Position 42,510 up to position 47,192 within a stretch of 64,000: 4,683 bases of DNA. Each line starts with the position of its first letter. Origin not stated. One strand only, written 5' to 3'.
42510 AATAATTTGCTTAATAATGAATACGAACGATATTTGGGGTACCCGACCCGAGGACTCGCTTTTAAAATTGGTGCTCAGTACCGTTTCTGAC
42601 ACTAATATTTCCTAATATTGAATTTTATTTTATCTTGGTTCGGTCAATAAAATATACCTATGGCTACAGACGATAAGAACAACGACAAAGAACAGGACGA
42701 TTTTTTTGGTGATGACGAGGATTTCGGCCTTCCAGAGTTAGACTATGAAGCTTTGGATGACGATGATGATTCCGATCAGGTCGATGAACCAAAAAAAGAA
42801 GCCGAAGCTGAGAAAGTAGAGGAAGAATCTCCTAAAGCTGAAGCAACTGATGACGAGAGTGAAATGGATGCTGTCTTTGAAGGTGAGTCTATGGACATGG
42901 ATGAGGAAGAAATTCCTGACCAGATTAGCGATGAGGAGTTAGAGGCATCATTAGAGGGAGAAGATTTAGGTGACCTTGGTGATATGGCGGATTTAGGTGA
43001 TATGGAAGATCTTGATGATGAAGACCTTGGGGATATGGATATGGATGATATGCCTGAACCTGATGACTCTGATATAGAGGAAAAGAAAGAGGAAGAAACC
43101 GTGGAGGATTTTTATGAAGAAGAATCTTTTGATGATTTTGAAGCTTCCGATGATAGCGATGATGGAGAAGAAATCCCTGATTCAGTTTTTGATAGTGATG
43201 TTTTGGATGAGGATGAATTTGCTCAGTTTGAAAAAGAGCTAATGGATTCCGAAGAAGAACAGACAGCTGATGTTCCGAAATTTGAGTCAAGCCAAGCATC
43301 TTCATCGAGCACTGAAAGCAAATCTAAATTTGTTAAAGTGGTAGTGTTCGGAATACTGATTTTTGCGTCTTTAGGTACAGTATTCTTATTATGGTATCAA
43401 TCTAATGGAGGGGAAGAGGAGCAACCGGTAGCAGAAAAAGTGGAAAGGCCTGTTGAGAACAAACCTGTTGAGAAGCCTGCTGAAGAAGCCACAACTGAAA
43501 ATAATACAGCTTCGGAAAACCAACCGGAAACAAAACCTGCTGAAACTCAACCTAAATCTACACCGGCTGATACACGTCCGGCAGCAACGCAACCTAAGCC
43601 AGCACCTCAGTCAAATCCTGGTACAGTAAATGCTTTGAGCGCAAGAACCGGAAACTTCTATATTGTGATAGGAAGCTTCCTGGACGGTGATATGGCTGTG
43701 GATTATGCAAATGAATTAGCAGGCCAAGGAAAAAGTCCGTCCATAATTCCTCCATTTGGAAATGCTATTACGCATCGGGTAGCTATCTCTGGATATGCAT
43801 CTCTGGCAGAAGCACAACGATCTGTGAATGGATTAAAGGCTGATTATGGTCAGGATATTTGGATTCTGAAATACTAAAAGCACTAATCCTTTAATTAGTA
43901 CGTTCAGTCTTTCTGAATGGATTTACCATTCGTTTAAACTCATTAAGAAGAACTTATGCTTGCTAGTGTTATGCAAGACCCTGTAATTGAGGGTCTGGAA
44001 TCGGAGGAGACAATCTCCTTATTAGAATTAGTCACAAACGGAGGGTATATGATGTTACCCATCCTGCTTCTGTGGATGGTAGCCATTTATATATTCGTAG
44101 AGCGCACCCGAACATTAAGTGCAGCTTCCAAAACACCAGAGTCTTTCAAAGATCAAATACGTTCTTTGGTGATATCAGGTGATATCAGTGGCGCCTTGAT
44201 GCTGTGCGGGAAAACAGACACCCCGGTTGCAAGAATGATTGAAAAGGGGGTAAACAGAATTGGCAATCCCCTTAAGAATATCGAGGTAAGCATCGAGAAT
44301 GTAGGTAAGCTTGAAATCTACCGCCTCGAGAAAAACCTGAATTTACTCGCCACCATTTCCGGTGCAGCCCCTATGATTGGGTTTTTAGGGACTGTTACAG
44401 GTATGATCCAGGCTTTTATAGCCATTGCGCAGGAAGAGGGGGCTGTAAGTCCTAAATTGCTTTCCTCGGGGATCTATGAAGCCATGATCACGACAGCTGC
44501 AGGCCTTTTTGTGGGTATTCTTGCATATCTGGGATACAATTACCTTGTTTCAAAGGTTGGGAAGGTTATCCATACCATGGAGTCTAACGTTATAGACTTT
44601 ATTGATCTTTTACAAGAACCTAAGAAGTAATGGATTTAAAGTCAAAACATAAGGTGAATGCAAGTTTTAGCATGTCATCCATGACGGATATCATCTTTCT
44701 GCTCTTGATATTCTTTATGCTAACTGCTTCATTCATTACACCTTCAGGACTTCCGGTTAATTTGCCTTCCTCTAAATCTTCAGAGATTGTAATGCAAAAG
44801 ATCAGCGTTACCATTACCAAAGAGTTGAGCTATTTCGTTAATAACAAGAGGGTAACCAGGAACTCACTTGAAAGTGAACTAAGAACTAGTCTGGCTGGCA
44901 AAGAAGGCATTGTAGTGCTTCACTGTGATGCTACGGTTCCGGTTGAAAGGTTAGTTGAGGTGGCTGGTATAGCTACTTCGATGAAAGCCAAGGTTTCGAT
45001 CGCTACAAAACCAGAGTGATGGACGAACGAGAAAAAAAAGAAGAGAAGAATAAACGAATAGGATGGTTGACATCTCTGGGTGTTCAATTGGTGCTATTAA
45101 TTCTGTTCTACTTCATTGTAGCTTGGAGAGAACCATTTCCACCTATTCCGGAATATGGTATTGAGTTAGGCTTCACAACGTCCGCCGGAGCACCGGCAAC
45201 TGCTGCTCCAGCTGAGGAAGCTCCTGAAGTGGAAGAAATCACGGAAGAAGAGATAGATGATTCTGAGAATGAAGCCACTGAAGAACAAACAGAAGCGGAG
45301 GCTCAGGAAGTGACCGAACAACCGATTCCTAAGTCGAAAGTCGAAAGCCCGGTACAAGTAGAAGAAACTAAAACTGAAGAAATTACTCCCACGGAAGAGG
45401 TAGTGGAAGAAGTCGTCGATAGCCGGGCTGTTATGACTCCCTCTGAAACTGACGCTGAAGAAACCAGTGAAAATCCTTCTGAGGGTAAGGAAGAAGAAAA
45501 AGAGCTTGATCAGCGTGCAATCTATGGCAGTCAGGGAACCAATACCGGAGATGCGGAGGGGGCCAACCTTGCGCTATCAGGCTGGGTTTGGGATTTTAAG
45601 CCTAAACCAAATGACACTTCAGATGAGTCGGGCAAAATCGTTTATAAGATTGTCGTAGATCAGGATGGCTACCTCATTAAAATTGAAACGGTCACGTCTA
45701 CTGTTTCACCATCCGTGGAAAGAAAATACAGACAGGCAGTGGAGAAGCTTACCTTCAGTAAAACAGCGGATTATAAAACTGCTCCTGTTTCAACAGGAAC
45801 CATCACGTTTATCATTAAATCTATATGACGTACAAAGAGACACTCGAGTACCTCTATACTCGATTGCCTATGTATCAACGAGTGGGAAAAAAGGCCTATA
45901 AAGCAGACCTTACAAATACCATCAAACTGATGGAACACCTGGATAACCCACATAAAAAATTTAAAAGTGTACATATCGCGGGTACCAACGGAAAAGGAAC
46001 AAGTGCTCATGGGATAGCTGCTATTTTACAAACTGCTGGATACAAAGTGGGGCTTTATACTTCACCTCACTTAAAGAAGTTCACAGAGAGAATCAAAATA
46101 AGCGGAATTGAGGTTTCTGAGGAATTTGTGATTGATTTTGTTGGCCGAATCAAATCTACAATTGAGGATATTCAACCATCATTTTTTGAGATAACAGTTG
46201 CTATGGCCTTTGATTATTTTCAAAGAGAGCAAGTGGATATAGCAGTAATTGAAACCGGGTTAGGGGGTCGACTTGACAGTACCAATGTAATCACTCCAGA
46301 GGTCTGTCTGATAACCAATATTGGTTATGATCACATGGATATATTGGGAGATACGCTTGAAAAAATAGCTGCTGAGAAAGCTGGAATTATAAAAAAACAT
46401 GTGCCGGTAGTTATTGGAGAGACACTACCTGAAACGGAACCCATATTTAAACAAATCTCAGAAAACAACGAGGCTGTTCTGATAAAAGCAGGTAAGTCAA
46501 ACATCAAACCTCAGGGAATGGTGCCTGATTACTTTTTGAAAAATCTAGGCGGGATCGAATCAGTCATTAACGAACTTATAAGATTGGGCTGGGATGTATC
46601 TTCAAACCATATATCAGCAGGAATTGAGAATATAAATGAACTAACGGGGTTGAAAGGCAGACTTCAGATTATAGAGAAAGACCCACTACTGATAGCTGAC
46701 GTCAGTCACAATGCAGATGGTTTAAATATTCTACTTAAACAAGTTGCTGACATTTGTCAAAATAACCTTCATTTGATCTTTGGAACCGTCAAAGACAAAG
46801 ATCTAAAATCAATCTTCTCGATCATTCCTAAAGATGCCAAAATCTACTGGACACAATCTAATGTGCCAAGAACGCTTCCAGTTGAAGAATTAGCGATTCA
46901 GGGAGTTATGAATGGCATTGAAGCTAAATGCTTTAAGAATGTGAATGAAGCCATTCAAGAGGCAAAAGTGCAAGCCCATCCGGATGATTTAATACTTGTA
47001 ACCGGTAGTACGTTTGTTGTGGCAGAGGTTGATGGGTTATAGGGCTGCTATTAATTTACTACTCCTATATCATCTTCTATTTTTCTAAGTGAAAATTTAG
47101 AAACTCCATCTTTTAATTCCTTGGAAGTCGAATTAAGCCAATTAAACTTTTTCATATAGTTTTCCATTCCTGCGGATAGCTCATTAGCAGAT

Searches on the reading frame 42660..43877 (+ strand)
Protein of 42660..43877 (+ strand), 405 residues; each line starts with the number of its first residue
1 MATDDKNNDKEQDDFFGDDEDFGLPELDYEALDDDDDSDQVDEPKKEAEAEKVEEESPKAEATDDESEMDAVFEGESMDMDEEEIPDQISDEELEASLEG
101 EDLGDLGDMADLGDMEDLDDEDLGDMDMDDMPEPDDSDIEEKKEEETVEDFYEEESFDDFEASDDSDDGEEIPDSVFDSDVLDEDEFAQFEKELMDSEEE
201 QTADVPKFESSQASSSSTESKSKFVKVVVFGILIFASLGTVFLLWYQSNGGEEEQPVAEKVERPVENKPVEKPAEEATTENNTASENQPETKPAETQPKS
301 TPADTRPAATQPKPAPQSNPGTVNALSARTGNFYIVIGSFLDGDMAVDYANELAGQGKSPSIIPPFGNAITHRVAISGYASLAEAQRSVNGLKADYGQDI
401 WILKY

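Call 6: search_protein_families(library=pfam, proteins=[window:42660-43877:+], max_evalue=0.001)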
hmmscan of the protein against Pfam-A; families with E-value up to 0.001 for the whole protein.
window:42660-43877:+ (405 aa): 1 family
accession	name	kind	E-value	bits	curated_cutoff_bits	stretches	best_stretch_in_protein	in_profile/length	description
PF05036.18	SPOR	-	0.00012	22.8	21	1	331-397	3-70/76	SPOR domain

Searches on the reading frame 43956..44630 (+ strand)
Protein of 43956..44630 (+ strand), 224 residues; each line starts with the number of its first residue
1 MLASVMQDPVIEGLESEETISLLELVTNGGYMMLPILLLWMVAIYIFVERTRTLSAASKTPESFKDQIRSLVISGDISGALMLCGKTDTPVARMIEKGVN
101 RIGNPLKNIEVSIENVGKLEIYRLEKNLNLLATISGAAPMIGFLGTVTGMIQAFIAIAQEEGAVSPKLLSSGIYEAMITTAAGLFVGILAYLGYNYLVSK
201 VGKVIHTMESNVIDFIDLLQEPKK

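Call 6: search_protein_families(library=pfam, proteins=[window:43956-44630:+], max_evalue=0.001)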
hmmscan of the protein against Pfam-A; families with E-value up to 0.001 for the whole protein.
window:43956-44630:+ (224 aa): 1 family
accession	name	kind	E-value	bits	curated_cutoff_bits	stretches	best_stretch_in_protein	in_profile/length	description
PF01618.21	MotA_ExbB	-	4e-30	104.6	22.9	1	88-209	3-126/127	MotA/TolQ/ExbB proton channel family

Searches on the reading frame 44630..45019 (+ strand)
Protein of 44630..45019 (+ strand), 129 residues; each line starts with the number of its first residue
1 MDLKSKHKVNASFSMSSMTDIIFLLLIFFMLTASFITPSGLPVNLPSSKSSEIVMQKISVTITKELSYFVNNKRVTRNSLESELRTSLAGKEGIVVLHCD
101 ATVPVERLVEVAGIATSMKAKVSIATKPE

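Call 6: search_protein_families(library=pfam, proteins=[window:44630-45019:+], max_evalue=0.001)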
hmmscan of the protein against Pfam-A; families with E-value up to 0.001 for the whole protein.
window:44630-45019:+ (129 aa): 1 family
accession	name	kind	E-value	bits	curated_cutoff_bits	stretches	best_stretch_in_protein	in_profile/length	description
PF02472.21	ExbD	-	1.2e-24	87.2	25.4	1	8-128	3-127/128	Biopolymer transport protein ExbD/TolR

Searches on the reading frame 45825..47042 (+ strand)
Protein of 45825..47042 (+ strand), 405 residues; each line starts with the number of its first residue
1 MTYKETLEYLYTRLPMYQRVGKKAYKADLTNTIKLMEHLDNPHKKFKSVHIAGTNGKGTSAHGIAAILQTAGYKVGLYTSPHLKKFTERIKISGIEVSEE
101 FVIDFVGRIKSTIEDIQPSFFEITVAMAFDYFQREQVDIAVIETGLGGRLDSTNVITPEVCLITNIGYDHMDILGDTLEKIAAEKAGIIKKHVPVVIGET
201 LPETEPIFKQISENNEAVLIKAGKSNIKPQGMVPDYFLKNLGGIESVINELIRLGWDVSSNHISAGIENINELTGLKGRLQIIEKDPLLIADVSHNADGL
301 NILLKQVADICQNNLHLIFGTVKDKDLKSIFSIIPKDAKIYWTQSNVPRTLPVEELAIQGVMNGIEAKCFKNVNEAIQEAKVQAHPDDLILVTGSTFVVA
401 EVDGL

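Call 6: search_protein_families(library=pfam, proteins=[window:45825-47042:+], max_evalue=0.001)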
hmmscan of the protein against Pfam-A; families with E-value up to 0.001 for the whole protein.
window:45825-47042:+ (405 aa): 2 families
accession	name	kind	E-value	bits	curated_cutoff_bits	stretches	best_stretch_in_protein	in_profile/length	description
PF02875.26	Mur_ligase_C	-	2.3e-17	64.5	28.4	1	278-395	1-126/127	Mur ligase, glutamate ligase domain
PF08245.18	Mur_ligase_M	-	8.5e-14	52.4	24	1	51-224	1-147/200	Mur ligase middle domain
